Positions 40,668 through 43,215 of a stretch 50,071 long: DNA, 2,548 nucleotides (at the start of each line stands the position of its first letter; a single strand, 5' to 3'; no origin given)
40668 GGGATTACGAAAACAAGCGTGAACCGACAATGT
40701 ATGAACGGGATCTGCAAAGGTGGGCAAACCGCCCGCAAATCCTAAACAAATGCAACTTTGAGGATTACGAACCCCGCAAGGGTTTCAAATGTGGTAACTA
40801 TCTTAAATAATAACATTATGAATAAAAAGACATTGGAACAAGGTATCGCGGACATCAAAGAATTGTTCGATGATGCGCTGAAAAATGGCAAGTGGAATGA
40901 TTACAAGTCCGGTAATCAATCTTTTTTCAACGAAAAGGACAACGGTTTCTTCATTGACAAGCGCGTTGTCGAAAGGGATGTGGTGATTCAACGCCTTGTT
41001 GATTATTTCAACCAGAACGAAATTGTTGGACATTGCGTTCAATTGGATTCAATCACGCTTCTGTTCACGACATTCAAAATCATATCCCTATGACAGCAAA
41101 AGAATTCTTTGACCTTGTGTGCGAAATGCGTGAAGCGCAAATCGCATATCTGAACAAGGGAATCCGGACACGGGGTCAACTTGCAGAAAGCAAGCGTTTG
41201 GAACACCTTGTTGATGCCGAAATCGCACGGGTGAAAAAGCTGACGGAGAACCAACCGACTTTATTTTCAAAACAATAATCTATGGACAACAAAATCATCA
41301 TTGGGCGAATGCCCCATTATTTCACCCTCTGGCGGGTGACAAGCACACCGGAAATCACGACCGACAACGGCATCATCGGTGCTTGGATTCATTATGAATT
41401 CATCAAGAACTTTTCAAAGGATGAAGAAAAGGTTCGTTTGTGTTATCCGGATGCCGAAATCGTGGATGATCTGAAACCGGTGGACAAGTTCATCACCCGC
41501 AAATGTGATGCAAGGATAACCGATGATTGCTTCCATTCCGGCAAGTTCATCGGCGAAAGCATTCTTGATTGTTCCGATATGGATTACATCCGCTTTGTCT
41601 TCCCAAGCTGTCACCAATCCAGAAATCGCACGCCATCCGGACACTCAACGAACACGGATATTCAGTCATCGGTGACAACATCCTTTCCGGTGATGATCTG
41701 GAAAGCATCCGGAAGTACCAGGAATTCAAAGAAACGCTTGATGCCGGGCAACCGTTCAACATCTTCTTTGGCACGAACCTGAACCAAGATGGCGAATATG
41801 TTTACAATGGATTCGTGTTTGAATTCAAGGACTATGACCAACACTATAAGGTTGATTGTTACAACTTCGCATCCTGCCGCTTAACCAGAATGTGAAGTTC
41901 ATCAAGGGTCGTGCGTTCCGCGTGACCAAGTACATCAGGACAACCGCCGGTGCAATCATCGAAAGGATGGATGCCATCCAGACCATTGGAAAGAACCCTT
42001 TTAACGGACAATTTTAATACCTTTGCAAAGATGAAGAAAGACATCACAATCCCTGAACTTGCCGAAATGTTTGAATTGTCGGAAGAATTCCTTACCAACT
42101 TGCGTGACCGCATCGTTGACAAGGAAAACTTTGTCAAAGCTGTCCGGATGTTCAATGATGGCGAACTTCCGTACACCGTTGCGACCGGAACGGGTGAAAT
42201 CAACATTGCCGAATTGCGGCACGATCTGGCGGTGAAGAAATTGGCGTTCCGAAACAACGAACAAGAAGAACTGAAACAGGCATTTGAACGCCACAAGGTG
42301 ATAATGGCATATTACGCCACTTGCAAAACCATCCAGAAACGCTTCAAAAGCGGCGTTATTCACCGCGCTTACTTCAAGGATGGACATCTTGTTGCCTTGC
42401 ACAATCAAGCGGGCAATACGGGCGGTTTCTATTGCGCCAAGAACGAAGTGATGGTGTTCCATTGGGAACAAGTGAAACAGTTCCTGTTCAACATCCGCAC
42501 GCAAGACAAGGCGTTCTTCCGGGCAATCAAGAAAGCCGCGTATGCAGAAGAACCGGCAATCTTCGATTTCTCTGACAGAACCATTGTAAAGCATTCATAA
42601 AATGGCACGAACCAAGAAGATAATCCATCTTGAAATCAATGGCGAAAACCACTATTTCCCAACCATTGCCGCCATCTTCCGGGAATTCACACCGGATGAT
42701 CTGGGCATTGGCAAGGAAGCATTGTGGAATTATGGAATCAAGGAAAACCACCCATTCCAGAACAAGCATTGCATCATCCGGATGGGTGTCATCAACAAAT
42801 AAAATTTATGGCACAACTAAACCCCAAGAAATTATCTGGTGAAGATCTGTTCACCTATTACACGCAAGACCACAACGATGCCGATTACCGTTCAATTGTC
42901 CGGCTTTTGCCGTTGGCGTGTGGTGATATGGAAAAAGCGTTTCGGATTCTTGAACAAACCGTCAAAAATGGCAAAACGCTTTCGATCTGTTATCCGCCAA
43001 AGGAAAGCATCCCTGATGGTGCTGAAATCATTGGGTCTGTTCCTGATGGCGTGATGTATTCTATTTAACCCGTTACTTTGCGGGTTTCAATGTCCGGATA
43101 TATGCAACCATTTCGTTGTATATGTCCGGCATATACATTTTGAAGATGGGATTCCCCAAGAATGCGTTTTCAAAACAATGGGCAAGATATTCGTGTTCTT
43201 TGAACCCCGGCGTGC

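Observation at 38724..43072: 4.3-kb opposite-strand accessory island splitting the head morphogenesis module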

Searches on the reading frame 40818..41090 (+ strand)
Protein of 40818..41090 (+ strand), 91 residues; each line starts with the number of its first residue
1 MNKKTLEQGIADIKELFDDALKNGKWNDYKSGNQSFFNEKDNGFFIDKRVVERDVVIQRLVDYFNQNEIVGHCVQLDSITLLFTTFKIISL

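Call 5: search_protein_families(library=pfam, max_evalue=0.1, proteins=[window:40818-41090:+])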
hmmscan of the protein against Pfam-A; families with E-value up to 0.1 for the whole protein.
window:40818-41090:+ (91 aa): 0 families

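Call 6: search_protein_families(library=phrogs, max_evalue=0.1, proteins=[window:40818-41090:+])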
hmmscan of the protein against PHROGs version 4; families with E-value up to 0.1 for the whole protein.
window:40818-41090:+ (91 aa): 1 family
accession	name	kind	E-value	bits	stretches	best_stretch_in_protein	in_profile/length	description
phrog_26406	-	unknown function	0.025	14.6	1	2-59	146-204/343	-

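Call 50: search_protein_families(library=padloc, max_evalue=0.01, proteins=[window:40818-41090:+])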
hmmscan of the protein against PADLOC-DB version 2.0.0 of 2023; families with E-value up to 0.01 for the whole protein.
window:40818-41090:+ (91 aa): 0 families

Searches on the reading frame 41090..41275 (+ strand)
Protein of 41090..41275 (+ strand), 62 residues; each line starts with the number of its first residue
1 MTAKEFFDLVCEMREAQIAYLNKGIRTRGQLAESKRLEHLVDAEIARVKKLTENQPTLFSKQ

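Call 5: search_protein_families(library=pfam, max_evalue=0.1, proteins=[window:41090-41275:+])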
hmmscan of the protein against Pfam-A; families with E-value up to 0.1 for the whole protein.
window:41090-41275:+ (62 aa): 0 families

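Call 6: search_protein_families(library=phrogs, max_evalue=0.1, proteins=[window:41090-41275:+])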
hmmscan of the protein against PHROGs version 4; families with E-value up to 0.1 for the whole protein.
window:41090-41275:+ (62 aa): 1 family
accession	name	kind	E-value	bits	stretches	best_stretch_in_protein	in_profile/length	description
phrog_15937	-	unknown function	9.3e-15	55.5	1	1-57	1-57/63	-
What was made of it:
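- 41090..41278 (+): g6, 62 aa, phrog_15937. Cargo. E=9.3e-15 (call 6).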

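Call 50: search_protein_families(library=padloc, max_evalue=0.01, proteins=[window:41090-41275:+])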
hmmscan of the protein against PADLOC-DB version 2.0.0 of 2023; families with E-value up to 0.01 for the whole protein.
window:41090-41275:+ (62 aa): 1 family
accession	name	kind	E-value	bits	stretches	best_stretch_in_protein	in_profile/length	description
PDLC04064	PD-T4-6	-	0.0032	14.5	1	11-57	283-329/369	-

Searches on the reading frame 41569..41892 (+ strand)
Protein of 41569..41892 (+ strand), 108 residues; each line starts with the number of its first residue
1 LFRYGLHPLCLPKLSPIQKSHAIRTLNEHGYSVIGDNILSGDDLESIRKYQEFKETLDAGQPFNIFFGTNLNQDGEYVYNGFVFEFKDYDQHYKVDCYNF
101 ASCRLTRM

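Call 5: search_protein_families(library=pfam, max_evalue=0.1, proteins=[window:41569-41892:+])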
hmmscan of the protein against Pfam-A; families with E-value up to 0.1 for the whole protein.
window:41569-41892:+ (108 aa): 1 family
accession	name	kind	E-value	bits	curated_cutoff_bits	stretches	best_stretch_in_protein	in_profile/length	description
PF22316.2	ABhydrolase-like_N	-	0.032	14.5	27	1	26-58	64-96/106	A/B hydrolase-like, N-terminal domain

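Call 6: search_protein_families(library=phrogs, max_evalue=0.1, proteins=[window:41569-41892:+])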
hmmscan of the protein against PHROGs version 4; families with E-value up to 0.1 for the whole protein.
window:41569-41892:+ (108 aa): 0 families

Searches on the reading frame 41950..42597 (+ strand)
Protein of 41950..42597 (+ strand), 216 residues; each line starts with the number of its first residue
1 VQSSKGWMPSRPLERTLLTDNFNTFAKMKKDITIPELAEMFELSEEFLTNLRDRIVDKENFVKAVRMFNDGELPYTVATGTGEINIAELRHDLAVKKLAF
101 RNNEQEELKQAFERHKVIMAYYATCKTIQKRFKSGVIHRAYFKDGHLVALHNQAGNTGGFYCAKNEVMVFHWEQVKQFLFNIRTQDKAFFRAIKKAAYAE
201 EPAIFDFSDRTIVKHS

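Call 5: search_protein_families(library=pfam, max_evalue=0.1, proteins=[window:41950-42597:+])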
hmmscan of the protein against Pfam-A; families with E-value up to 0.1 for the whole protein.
window:41950-42597:+ (216 aa): 0 families

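Call 6: search_protein_families(library=phrogs, max_evalue=0.1, proteins=[window:41950-42597:+])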
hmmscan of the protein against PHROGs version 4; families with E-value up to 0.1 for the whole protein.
window:41950-42597:+ (216 aa): 0 families

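Call 27: search_protein_families(library=ncbifam, max_evalue=0.01, proteins=[window:42031-42597:+])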
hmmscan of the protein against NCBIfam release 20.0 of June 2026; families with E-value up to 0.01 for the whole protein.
window:42031-42597:+ (189 aa): 0 families

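Call 46: search_solved_structures(query=A1, max_evalue=5)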
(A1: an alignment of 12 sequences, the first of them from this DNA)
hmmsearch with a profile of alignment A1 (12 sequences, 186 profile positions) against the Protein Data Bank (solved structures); distinct sequences matched with E-value up to 5: 0.

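Call 50: search_protein_families(library=padloc, max_evalue=0.01, proteins=[window:42031-42597:+])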
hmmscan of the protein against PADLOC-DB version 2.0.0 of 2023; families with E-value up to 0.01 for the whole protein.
window:42031-42597:+ (189 aa): 1 family
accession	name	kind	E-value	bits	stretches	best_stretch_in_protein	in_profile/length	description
PDLC03492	REase_II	-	0.002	15.6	1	21-100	168-248/254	Type II restriction enzyme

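Call 58: find_homologous_proteins(query=A1, max_evalue=0.001)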
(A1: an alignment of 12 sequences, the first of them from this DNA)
Query A1 (12 sequences) (189 aa, profile of the alignment): 249 proteins with E <= 0.001 among 2136 candidates; the best 120 are listed.
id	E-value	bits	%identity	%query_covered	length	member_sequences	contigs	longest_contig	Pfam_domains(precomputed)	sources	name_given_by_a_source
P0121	3.8e-98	345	44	93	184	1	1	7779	-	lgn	-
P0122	7.5e-98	344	44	91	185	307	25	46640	-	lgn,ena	-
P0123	2.8e-96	338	42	97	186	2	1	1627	-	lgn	-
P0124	8.4e-96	337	43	93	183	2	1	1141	-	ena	-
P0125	8.9e-96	337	44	93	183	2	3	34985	-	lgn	-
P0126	1.4e-95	336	45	91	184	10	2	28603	-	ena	-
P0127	1.5e-95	336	48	97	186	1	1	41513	-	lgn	-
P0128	2.1e-95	336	48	95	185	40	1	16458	-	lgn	-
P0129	2.4e-95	335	46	93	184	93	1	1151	-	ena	-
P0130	4.3e-95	335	43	93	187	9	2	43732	-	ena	-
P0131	4.3e-95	335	42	91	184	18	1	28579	-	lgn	-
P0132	5.8e-95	334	43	93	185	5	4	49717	-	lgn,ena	-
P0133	9.3e-95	334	42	97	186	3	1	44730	-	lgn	-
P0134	9.9e-95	333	45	97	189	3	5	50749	-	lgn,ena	-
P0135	1.5e-94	333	48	95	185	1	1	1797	-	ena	-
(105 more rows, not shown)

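Call 66: predict_structure(alignment_id=A4)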
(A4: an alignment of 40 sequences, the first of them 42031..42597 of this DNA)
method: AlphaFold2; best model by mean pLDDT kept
length: 189 residues; sequences in the alignment: 40
mean_pLDDT: 88.3   pTM: 0.59
mean pLDDT of the five models: 88.3, 88.1, 86.7, 85.5, 81.6
residues with pLDDT >= 90: 108; 70-90: 72; 50-70: 3; < 50: 6
segments of 3 or more residues with pLDDT < 50: 186-189
pLDDT, mean of each block of 10 residues (from residue 1): 75 93 93 92 89 91 88 84 84 93 90 96 89 89 90 92 96 91 59
secondary structure, 60 per line:
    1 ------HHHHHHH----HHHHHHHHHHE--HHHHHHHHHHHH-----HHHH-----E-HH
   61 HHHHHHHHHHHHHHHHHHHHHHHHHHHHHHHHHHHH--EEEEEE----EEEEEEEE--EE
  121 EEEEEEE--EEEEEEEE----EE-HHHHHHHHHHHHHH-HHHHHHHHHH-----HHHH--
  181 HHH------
elements in order: H7-13 H18-27 H31-42 H48-51 H59-96 E99-104 E109-116 E119-127 E130-137 H145-158 H160-169 H175-178
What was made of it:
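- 42031..42600 (+): g8, 189 aa, lineage-conserved. Modelled as an N-terminal three-helix bundle, a long helix and a four-stranded sheet. Function unknown. AF2 pLDDT 88 (call 66).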

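Call 68: fold_search(model_id=the predicted structure, library=pdb)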
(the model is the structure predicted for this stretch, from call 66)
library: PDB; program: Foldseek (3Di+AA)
matches with E <= 10: 308; with E <= 0.001: 0
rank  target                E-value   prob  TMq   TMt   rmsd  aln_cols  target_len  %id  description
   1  8ain_B                3.0e-01  0.94  0.23  0.38   2.9        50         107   16  MCUGI SAUNG complex (released 2023-06-21)
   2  7bxt_M                3.2e-01  0.14  0.17  0.17  20.5       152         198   10  The cryo-EM structure of CENP-A nucleosome in complex with CENP-C peptide and CENP-N N-terminal domain (released 2021-02-10)
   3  4dzo_B                4.5e-01  0.21  0.19  0.27  11.5       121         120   12  Structure of Human Mad1 C-terminal Domain Reveals Its Involvement in Kinetochore Targeting (released 2012-04-11)
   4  4dzo_A                5.8e-01  0.16  0.21  0.27  10.7       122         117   14  Structure of Human Mad1 C-terminal Domain Reveals Its Involvement in Kinetochore Targeting (released 2012-04-11)
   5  7b1f_A                6.5e-01  0.15  0.20  0.26  11.4       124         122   11  Orthorhombic P212121 Structure of Human Mad1 C-terminal Domain in Complex with Phosphorylated Bub1 CD1 Domain (released 2021-03-17)
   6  3mlf_D                9.8e-01  0.33  0.16  0.30  10.1        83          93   16  Putative transcriptional regulator from Staphylococcus aureus. (released 2010-04-28)
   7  2dvy_C                1.2e+00  0.10  0.16  0.14  11.4        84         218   15  Crystal structure of restriction endonucleases PabI (released 2007-05-08)
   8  3v7d_D                1.3e+00  0.06  0.14  0.07  17.0       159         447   12  Crystal Structure of ScSkp1-ScCdc4-pSic1 peptide complex (released 2012-05-02)
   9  1mu2_B                1.3e+00  0.04  0.14  0.09  21.0       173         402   10  CRYSTAL STRUCTURE OF HIV-2 REVERSE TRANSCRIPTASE (released 2002-10-30)
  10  3mlf_E                1.5e+00  0.23  0.16  0.32   9.9        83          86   16  Putative transcriptional regulator from Staphylococcus aureus. (released 2010-04-28)
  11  2dvy_F                1.5e+00  0.08  0.15  0.14  11.4        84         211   15  Crystal structure of restriction endonucleases PabI (released 2007-05-08)
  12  6c0w_K                1.7e+00  0.05  0.17  0.16  20.6       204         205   10  Cryo-EM structure of human kinetochore protein CENP-N with the centromeric nucleosome containing CENP-A (released 2018-01-17)
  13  4pl1_B                1.8e+00  0.23  0.16  0.09   2.8        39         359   10  X-ray crystal structure of C118A RlmN from Escherichia coli with S-adenosylmethionine (released 2014-05-28)
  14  7fj7_B                1.8e+00  0.09  0.14  0.07  11.8        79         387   11  KpAckA (PduW) native structure (released 2022-08-10)
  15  5mq0_m                1.8e+00  0.06  0.12  0.21  12.8        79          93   19  Structure of a spliceosome remodeled for exon ligation (released 2017-01-18)
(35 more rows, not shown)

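Call 73: fold_search(model_id=the predicted structure, library=viral)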
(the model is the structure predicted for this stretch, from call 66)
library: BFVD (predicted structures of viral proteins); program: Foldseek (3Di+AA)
matches with E <= 10: 955; with E <= 0.001: 0
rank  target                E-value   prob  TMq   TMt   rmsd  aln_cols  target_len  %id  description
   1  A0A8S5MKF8            7.1e-02  0.30  0.17  0.26  13.2       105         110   12  Uncharacterized protein [Siphoviridae sp. ctrpg19]
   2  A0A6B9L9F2            1.1e-01  0.28  0.19  0.21  18.2       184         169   15  Uncharacterized protein [Flavobacterium phage vB_FspM_lotta8-1]
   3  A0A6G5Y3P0            1.2e-01  0.47  0.21  0.37   8.3        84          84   11  (no name in the UniProt tables at hand)
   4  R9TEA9                1.4e-01  0.90  0.26  0.54   4.7        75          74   16  Uncharacterized protein [Vibrio phage nt-1]
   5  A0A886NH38            1.4e-01  0.28  0.15  0.12  17.6       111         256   14  (no name in the UniProt tables at hand)
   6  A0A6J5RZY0            1.4e-01  0.60  0.19  0.39  13.2        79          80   14  Uncharacterized protein [uncultured Caudovirales phage]
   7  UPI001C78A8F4         1.6e-01  0.75  0.17  0.40   4.5        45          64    9  (no name look-up for this kind of identifier)
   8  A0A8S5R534            1.6e-01  0.15  0.18  0.13  18.8       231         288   13  Uncharacterized protein [Myoviridae sp. ctaOv25]
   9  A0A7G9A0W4            1.9e-01  0.63  0.21  0.37  11.3        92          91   14  Uncharacterized protein [Microbacterium phage ClearAsMud]
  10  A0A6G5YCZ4            1.9e-01  0.13  0.19  0.19  16.9       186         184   16  (no name in the UniProt tables at hand)
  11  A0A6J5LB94            2.1e-01  0.85  0.25  0.20   4.7        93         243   11  Uncharacterized protein [uncultured Caudovirales phage]
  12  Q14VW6                2.1e-01  0.23  0.17  0.10  13.7        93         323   12  ORF140 [Ranid herpesvirus 2]
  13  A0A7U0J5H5            2.2e-01  0.60  0.20  0.46   4.8        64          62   11  (no name in the UniProt tables at hand)
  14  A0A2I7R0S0            2.3e-01  0.41  0.19  0.42   7.4        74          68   14  Uncharacterized protein [Vibrio phage 1.097.O._10N.286.49.B3]
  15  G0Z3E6                2.3e-01  0.06  0.10  0.07  23.1       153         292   11  Heat shock protein 70 (Fragment) [Tomato chlorosis virus]
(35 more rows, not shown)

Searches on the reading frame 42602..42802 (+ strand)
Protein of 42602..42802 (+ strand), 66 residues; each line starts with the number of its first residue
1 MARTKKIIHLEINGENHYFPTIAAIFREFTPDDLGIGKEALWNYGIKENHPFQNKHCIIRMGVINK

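Call 5: search_protein_families(library=pfam, max_evalue=0.1, proteins=[window:42602-42799:+])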
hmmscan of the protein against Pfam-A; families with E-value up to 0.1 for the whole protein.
window:42602-42799:+ (66 aa): 0 families

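Call 6: search_protein_families(library=phrogs, max_evalue=0.1, proteins=[window:42602-42799:+])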
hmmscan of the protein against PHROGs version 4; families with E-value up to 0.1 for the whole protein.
window:42602-42799:+ (66 aa): 1 family
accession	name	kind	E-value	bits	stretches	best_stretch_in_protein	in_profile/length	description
phrog_10608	-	unknown function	2.3e-16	60.8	1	2-65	2-71/81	-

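Call 27: search_protein_families(library=ncbifam, max_evalue=0.01, proteins=[window:42602-42799:+])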
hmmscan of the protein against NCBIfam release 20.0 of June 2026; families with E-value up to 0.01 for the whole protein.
window:42602-42799:+ (66 aa): 0 families

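Call 47: search_solved_structures(query=A2, max_evalue=5)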
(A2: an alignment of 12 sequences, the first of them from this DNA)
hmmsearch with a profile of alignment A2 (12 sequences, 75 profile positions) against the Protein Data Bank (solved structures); distinct sequences matched with E-value up to 5: 0.

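Call 50: search_protein_families(library=padloc, max_evalue=0.01, proteins=[window:42602-42799:+])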
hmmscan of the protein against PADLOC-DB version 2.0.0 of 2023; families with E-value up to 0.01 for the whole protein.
window:42602-42799:+ (66 aa): 0 families

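Call 97: find_encoding_contigs(protein=window:42602-42802:+, flank=6000, max_places=10)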
Protein window:42602-42802:+ (66 aa): 6 contigs read that carry it; 5 places shown.
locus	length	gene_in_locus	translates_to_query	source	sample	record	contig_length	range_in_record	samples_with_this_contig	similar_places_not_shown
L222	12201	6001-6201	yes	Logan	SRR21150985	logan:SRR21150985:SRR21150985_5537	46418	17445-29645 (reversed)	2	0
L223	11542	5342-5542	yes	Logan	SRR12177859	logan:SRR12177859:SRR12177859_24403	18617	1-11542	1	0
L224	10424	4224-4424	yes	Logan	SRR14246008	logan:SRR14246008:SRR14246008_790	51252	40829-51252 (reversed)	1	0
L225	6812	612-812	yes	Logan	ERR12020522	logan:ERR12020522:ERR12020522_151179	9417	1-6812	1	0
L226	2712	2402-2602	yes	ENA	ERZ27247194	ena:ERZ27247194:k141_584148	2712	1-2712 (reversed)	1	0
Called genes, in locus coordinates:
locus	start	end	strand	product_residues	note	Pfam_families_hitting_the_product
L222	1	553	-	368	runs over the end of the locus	PF03864:Phage_cap_E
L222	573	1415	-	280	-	-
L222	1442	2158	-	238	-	-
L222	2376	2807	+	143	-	-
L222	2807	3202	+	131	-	-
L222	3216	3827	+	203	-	-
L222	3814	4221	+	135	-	-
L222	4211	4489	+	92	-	-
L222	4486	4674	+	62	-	-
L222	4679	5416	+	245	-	-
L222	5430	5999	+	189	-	-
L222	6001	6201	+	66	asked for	-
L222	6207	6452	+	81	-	PF24723:DUF7675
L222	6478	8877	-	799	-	-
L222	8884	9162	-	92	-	-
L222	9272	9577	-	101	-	-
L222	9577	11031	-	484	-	PF05133:SPP1_portal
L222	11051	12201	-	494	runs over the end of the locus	PF03237:Terminase_6N, PF17289:Terminase_6C (weak), PF22530:Terminase-T7_RNaseH-like (weak)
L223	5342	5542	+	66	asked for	-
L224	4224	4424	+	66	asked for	-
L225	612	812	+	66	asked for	-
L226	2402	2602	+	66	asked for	-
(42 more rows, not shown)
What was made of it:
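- The radical SAM cassette is replaced in L222 (call 97).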

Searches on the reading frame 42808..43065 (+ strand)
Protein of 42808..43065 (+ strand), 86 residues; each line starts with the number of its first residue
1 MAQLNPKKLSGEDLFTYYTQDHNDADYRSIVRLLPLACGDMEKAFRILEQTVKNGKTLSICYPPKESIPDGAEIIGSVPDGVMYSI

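Call 13: search_protein_families(library=phrogs, max_evalue=0.001, proteins=[window:42808-43065:+])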
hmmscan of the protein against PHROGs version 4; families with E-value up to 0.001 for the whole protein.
window:42808-43065:+ (86 aa): 0 families

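Call 27: search_protein_families(library=ncbifam, max_evalue=0.01, proteins=[window:42808-43065:+])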
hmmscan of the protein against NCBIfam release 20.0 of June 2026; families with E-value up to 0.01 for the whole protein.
window:42808-43065:+ (86 aa): 0 families

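Call 29: search_protein_families(library=pfam, max_evalue=0.01, proteins=[window:42808-43065:+])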
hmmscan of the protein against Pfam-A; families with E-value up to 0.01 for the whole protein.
window:42808-43065:+ (86 aa): 0 families

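Call 50: search_protein_families(library=padloc, max_evalue=0.01, proteins=[window:42808-43065:+])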
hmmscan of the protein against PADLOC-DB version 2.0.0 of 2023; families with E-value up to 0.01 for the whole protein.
window:42808-43065:+ (86 aa): 0 families
